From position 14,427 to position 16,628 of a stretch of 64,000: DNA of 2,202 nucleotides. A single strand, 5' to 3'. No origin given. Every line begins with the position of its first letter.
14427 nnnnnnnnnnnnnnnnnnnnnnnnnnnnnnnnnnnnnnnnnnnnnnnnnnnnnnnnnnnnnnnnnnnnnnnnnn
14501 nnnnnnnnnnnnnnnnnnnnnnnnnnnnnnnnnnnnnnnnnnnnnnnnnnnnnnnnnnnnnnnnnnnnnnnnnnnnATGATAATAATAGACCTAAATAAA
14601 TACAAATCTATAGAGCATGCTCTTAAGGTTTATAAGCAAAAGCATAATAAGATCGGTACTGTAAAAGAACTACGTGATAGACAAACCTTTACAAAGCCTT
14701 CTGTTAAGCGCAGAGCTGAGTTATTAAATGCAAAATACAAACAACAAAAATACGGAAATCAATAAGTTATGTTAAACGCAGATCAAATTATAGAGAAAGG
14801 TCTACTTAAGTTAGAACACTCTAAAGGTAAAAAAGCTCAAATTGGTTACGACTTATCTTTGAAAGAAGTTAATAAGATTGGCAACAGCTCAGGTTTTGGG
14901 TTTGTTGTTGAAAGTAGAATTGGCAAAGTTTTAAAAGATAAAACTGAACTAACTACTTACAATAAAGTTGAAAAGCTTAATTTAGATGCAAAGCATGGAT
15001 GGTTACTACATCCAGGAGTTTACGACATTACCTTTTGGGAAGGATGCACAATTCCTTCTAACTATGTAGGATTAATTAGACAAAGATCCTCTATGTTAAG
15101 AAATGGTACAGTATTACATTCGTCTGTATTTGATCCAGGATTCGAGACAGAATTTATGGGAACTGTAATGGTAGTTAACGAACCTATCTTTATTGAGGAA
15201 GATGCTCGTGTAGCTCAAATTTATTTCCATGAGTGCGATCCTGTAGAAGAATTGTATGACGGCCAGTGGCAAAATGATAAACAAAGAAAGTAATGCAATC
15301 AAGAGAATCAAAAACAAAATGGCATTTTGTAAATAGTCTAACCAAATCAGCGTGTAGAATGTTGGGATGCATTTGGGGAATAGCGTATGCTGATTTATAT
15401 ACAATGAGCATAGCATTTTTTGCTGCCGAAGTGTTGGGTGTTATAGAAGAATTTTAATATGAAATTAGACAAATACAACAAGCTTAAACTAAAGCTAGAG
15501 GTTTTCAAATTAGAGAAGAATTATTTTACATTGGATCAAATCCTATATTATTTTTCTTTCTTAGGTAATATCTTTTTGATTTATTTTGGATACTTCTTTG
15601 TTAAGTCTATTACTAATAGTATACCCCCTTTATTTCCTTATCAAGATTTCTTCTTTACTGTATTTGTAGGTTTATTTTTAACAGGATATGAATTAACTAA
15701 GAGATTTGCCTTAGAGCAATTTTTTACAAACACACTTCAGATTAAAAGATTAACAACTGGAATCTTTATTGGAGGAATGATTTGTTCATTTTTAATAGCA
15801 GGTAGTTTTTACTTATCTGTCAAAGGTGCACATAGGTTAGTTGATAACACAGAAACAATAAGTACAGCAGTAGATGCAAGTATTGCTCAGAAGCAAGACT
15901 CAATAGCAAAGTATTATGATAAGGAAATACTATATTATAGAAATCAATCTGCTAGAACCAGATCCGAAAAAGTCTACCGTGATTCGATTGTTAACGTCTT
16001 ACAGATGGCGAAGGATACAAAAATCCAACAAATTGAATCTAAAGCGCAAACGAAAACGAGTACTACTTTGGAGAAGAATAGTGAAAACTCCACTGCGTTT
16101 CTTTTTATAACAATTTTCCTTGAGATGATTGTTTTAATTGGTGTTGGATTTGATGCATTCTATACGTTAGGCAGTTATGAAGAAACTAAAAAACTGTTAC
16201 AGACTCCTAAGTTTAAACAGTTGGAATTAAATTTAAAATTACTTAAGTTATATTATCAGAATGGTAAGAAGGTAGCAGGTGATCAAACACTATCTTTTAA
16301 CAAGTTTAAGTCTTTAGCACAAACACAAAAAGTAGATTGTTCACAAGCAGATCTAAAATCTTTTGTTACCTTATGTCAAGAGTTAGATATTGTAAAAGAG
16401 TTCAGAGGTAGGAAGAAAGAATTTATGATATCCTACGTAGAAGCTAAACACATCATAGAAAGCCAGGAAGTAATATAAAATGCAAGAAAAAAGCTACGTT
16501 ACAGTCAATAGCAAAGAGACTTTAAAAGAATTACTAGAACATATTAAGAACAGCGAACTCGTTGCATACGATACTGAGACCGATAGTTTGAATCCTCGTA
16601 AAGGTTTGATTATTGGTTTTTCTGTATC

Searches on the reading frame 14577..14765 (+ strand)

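Call 83: search_protein_families(library=pfam, proteins=[window:14577-14765:+], max_evalue=0.001)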
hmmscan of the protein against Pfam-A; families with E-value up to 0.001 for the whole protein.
window:14577-14765:+ (62 aa): 1 family
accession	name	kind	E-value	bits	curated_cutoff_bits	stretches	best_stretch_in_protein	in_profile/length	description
PF01165.25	Ribosomal_S21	-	3.4e-11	43.1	27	1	4-56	2-54/55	Ribosomal protein S21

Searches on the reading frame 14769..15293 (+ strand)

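Call 3: search_protein_families(library=pfam, proteins=[window:14769-15293:+], max_evalue=0.01)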
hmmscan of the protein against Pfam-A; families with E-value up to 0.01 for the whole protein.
window:14769-15293:+ (174 aa): 2 families
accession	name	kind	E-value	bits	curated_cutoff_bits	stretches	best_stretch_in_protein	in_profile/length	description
PF22769.1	DCD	-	1.1e-14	55.2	27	1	23-155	27-152/153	dCTP deaminase-like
PF00692.24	dUTPase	-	0.00046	20.4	22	1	93-158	40-106/129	dUTPase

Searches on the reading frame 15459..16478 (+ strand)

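Call 3: search_protein_families(library=pfam, proteins=[window:15459-16478:+], max_evalue=0.01)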
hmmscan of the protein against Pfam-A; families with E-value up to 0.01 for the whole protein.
window:15459-16478:+ (339 aa): 0 families

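Call 13: search_protein_families(library=phrogs, proteins=[window:15459-16478:+], max_evalue=0.001)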
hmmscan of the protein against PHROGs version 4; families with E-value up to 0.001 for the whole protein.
window:15459-16478:+ (339 aa): 1 family
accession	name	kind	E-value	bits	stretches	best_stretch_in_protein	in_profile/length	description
phrog_9388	-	unknown function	0.00025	20.9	1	122-209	488-575/615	-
